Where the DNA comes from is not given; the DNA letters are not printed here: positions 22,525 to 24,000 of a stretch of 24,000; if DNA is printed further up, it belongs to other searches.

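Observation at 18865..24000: Candidate regulated, methylation-linked defence operon: XRE - ImmA/IrrE - Mod-like MTase - PHP/ABC-ATPase, with no Res helicase in view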

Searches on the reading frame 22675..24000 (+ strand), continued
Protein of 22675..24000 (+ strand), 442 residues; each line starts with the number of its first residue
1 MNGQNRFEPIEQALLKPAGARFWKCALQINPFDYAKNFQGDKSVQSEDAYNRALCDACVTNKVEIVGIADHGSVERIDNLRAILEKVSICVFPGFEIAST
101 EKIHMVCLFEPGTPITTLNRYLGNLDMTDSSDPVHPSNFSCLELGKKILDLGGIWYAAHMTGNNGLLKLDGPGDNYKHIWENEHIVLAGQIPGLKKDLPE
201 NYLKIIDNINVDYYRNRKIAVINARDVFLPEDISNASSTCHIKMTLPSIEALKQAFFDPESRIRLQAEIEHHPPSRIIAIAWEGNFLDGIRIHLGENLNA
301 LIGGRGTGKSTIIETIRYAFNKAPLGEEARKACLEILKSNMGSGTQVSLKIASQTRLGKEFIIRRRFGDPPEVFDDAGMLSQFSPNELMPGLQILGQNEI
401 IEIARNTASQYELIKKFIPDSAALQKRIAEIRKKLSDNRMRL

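Call 56: predict_structure(alignment_id=A1)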
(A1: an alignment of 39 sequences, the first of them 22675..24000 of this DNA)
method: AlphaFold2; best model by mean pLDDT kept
length: 442 residues; sequences in the alignment: 39
mean_pLDDT: 89.4   pTM: 0.75
mean pLDDT of the five models: 89.4, 89.1, 88.6, 86.9, 85.1
residues with pLDDT >= 90: 299; 70-90: 116; 50-70: 24; < 50: 3
segments of 3 or more residues with pLDDT < 50: 1-3
pLDDT, mean of each block of 10 residues (from residue 1): 70 86 94 77 75 96 96 91 97 96 96 96 82 79 97 96 85 75 95 88 93 93 91 93 94 95 84 84 94 85 86 94 91 92 91 93 95 95 95 88 88 78 80 94 85
secondary structure, 60 per line:
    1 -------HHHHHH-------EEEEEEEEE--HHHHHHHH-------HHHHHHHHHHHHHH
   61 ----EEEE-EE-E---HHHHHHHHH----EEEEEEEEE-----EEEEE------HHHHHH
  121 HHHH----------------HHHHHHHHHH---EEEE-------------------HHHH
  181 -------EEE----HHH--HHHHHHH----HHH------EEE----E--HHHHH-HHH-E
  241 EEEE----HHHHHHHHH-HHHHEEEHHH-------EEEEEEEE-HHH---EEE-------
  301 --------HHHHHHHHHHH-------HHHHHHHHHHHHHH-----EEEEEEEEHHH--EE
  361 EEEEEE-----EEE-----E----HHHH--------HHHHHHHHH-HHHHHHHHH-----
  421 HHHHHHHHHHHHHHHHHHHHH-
elements in order: H8-13 E21-29 H32-39 H47-60 E65-68 H77-85 E90-98 E104-108 H115-124 H141-150 E154-157 H177-180 E188-190 H200-206 E220-222 H230-234 E240-244 H249-257 H259-262 E263-265 E276-283 E291-293 H309-319 H327-340 E346-353 E359-366 E372-374 H385-388 H397-405 H407-415 H421-441

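Call 58: fold_search(model_id=the predicted structure, library=pdb)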
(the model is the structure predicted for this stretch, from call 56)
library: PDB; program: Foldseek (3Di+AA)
matches with E <= 10: 749; with E <= 0.001: 9
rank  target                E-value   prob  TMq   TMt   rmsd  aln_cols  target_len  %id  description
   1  7k30_A                1.2e-05  1.00  0.37  0.41   4.9       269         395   12  Crystal structure of Endonuclease Q complex with 27-mer duplex substrate with dU at the active site (released 2021-03-17)
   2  5zb8_A                1.7e-05  1.00  0.38  0.41  19.3       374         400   10  Crystal structure of the novel lesion-specific endonuclease PfuEndoQ from Pyrococcus furiosus (released 2018-04-04)
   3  5zb8_B                1.9e-05  1.00  0.37  0.41   4.8       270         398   10  Crystal structure of the novel lesion-specific endonuclease PfuEndoQ from Pyrococcus furiosus (released 2018-04-04)
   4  5zb8_C                3.6e-05  1.00  0.38  0.42  19.2       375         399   10  Crystal structure of the novel lesion-specific endonuclease PfuEndoQ from Pyrococcus furiosus (released 2018-04-04)
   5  5h67_A                1.8e-04  1.00  0.24  0.45  10.7       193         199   15  Crystal structure of the Bacillus subtilis SMC head domain complexed with the cognate ScpA C-terminal domain and soake (released 2017-03-15)
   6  5h66_A                2.4e-04  1.00  0.22  0.45  11.3       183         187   15  Crystal structure of the Bacillus subtilis SMC head domain complexed with the cognate ScpA C-terminal domain (released 2017-03-15)
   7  7ug9                  3.0e-04  1.00  0.31  0.60   4.6       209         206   15  Crystal structure of RNase AM PHP domain (released 2022-08-31)
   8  3e0f                  3.2e-04  1.00  0.28  0.41   9.8       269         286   12  Crystal structure of a putative metal-dependent phosphoesterase (bad_1165) from bifidobacterium adolescentis atcc 15703  (released 2008-09-02)
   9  3o0f                  4.0e-04  1.00  0.30  0.43   6.7       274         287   12  Crystal structure of a putative metal-dependent phosphoesterase (BAD_1165) from bifidobacterium adolescentis atcc 15703  (released 2010-08-25)
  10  3qkr_A                1.9e-03  1.00  0.23  0.45  11.0       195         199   15  Mre11 Rad50 binding domain bound to Rad50 (released 2011-03-30)
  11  9etk                  2.6e-03  1.00  0.30  0.45   8.6       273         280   15  Crystal structure of Vibrio cholerae RNase AM (released 2024-09-11)
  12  6qpw_A                2.9e-03  1.00  0.23  0.48   9.3       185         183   13  Structural basis of cohesin ring opening (released 2020-02-05)
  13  2yb1                  3.6e-03  1.00  0.34  0.49   7.7       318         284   12  Structure of an amidohydrolase from Chromobacterium violaceum (EFI target EFI-500202) with bound Mn, AMP and phosphate. (released 2011-03-16)
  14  7yqh_B                5.4e-03  1.00  0.26  0.12  10.6       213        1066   16  Cryo-EM structure of 8-subunit Smc5/6 (released 2024-01-31)
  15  4iqj_C                6.5e-03  0.99  0.30  0.13   6.4       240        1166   13  Structure of PolIIIalpha-Tauc-DNA complex suggests an atomic model of the replisome (released 2013-03-13)
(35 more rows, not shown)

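Call 61: search_protein_families(library=ncbifam, proteins=[L006:12650-13873:+], max_evalue=0.001)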
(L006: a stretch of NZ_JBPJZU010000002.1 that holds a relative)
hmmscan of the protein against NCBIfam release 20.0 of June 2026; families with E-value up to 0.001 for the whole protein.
L006:12650-13873:+ (408 aa): 0 families

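Call 62: search_protein_families(library=padloc, proteins=[L006:12650-13873:+], max_evalue=0.001)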
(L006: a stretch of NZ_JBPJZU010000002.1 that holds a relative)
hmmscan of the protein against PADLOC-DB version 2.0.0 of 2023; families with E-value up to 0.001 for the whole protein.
L006:12650-13873:+ (408 aa): 3 families
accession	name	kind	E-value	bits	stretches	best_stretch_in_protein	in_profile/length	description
PDLC02418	Aga_SIR2-Kinase-PNTD1-PNTD2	-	1.6e-16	57.6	1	141-392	166-422/756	Class I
PDLC02402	Aga_SIR2-PNTD1-PNTD2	-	1e-15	54.9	1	145-402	311-553/876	Class I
PDLC02394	pAgo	-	1.8e-13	47.2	1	36-367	65-388/1121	-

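Call 63: search_dna_similar(query=window:22675-24000:+, collection=plasmids, mode=protein, max_rows=25)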
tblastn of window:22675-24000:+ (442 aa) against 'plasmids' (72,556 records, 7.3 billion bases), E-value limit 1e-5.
Records with a match: 722; places in all: 728; records where one place covers at least 80% of the query: 272.
Best place of each record, by identity: <60% 722.
By first word of the organism name: Escherichia 281; Klebsiella 195; Enterobacter 47; Salmonella 29; Citrobacter 25; Serratia 18; Raoultella 17; Listeria 16; Pseudomonas 13; Vibrio 9; and 36 more.
By predicted mobility (MOB-suite, as given by PLSDB): conjugative 561; non-mobilizable 91; mobilizable 70.
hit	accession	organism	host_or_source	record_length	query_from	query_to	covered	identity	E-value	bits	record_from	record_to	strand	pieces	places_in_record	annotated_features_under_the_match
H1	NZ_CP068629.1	Vibrio parahaemolyticus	Penaeus vannamei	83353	20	439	95%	44.2%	2e-106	353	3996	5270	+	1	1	TrlF family AAA-like ATPase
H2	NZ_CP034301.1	Vibrio parahaemolyticus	Penaeus vannamei,AHPND infected ...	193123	20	439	95%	44.2%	2e-106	353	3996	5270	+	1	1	TrlF family AAA-like ATPase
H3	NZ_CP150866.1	Vibrio parahaemolyticus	cell culture,seafood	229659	20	439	95%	44.2%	2e-106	353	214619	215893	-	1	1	TrlF family AAA-like ATPase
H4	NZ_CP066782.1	Comamonas fluminis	Fresh water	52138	20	442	96%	43.2%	2e-112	370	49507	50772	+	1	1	none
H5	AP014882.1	Acetobacter pasteurianus NBRC 101655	-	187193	20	442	96%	42.5%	4e-112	369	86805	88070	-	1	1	hypothetical protein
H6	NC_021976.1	Acetobacter pasteurianus 386B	-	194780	20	442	96%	42.5%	4e-112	369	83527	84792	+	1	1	TrlF family AAA-like ATPase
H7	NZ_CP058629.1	Chitinibacter bivalviorum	Anodonta arcaeformis,Mono-bacterial ...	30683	20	442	96%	42.3%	4e-111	366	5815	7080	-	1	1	TrlF family AAA-like ATPase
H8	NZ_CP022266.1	Xanthomonas citri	Cowpea,cell culture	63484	20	442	96%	42.1%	8e-109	360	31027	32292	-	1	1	TrlF family AAA-like ATPase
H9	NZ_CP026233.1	Citrobacter freundii complex sp. CFNIH4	-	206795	20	439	95%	41.8%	4e-99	332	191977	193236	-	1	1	TrlF family AAA-like ATPase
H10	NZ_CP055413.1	Klebsiella grimontii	culture,Wastewater effluent sample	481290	20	439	95%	40.4%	5e-94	317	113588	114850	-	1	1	TrlF family AAA-like ATPase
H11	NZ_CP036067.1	Bacillus mycoides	cell culture,soil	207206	5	427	96%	40.0%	1e-100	336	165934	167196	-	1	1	TrlF family AAA-like ATPase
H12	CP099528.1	Providencia stuartii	-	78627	20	418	90%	42.2%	7e-99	331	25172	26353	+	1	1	DNA repair protein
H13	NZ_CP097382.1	Providencia stuartii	Homo sapiens,sputum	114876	20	437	95%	38.8%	8e-80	325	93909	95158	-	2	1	hypothetical protein (x3)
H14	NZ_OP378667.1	Staphylococcus aureus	-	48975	20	442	96%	37.5%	3e-93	315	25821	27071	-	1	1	TrlF family AAA-like ATPase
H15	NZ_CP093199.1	Staphylococcus epidermidis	Homo sapiens,blood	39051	20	442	96%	37.3%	1e-92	313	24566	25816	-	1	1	TrlF family AAA-like ATPase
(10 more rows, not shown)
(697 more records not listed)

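Call 64: get_annotated_region(hit=H9, flank=7000)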
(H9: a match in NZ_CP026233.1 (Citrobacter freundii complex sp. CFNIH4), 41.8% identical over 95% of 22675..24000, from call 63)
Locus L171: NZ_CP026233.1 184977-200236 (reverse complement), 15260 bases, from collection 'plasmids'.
description: Citrobacter freundii complex sp. CFNIH4 plasmid pCFR-0b27, complete sequence
organism: Citrobacter freundii complex sp. CFNIH4 (NCBI taxid 2077148)
taxonomy: Bacteria; Pseudomonadota; Gammaproteobacteria; Enterobacterales; Enterobacteriaceae; Citrobacter; Citrobacter freundii complex sp. CFNIH4
host: -; source: -; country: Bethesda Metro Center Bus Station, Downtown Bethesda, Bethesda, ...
typing (MOB-suite, as given by PLSDB): conjugative; replicon IncC; relaxase MOBH,MOBH; mating-pair formation MPF_F
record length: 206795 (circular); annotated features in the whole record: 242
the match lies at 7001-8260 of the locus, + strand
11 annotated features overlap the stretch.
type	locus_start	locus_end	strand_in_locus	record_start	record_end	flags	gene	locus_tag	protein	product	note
CDS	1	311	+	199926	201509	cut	-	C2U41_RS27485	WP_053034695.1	tyrosine-type recombinase/integrase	-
CDS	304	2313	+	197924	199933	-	-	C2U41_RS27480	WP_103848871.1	integrase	-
CDS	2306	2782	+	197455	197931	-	-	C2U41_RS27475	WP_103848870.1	protein kinase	-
CDS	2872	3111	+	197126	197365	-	-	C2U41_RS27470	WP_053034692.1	hypothetical protein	-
CDS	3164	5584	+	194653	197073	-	-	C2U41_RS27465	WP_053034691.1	type I restriction-modification system subunit M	GO:0006306 - DNA methylation [Evidence IEA]; GO:0009307 - DNA restriction-modification system [Evidence IEA]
CDS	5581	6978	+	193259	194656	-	-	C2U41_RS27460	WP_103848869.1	restriction endonuclease subunit S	-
CDS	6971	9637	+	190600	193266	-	-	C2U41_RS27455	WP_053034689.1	TrlF family AAA-like ATPase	GO:0006302 - double-strand break repair [Evidence IEA]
CDS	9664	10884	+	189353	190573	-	-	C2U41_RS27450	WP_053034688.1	RNA-binding domain-containing protein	-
CDS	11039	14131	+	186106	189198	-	-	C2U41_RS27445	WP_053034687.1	type I restriction endonuclease subunit R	-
CDS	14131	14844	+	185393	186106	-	-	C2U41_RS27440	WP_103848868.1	SprT family zinc-dependent metalloprotease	GO:0006508 - proteolysis [Evidence IEA]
CDS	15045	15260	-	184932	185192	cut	-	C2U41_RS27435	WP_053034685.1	hypothetical protein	-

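Call 65: get_annotated_region(hit=H14, flank=7000)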
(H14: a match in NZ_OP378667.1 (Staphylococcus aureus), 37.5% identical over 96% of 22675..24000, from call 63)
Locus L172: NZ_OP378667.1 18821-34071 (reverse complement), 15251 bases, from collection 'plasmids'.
description: Staphylococcus aureus strain MRSA10075 plasmid pMRSA10075_2, complete sequence
organism: Staphylococcus aureus (NCBI taxid 1280)
taxonomy: Bacteria; Bacillota; Bacilli; Bacillales; Staphylococcaceae; Staphylococcus; Staphylococcus aureus
host: -; source: -; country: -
typing (MOB-suite, as given by PLSDB): mobilizable; replicon rep_cluster_1017,rep_cluster_1017,rep_cluster_1215
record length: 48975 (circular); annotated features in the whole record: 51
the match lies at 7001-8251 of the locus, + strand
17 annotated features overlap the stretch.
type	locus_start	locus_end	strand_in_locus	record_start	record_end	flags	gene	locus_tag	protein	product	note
predicted_resistance_gene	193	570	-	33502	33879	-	blaI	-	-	penicillinase repressor BlaI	predicted by amrfinderplus; class BETA-LACTAM; identity 99.21%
predicted_resistance_gene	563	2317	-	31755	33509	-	blaR1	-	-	beta-lactam sensor/signal transducer BlaR1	predicted by amrfinderplus; class BETA-LACTAM; identity 98.8%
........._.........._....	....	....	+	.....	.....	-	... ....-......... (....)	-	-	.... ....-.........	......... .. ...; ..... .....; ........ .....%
predicted_resistance_gene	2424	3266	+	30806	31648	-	blaZ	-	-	penicillin-hydrolyzing class A beta-lactamase BlaZ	predicted by amrfinderplus; class BETA-LACTAM; identity 98.22%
CDS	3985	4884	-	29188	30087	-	-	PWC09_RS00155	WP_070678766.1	Mph(C) family macrolide 2'-phosphotransferase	-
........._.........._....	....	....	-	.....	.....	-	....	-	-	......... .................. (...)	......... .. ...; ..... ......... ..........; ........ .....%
predicted_resistance_gene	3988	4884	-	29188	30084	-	mph(C)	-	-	Mph(C) family macrolide 2'-phosphotransferase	predicted by amrfinderplus; class MACROLIDE; identity 99.67%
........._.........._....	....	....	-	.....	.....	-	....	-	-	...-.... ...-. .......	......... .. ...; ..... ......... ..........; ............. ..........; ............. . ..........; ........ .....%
predicted_resistance_gene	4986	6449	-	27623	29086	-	msr(A)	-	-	ABC-F type ribosomal protection protein Msr(A)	predicted by amrfinderplus; class MACROLIDE/STREPTOGRAMIN; identity 99.8%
CDS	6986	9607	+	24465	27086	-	-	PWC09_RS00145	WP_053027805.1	TrlF family AAA-like ATPase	-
CDS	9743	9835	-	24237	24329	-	-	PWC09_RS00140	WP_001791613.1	type I toxin-antitoxin system Fst family toxin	-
CDS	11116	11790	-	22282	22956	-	-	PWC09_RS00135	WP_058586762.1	IS6-like element IS257 family transposase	GO:0006313 - DNA transposition [Evidence IEA]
CDS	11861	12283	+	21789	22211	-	-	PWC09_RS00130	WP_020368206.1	DegT/DnrJ/EryC1/StrS family aminotransferase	-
CDS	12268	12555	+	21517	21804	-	-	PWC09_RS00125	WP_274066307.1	class I SAM-dependent methyltransferase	-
CDS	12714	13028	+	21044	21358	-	-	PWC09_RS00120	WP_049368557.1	hypothetical protein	-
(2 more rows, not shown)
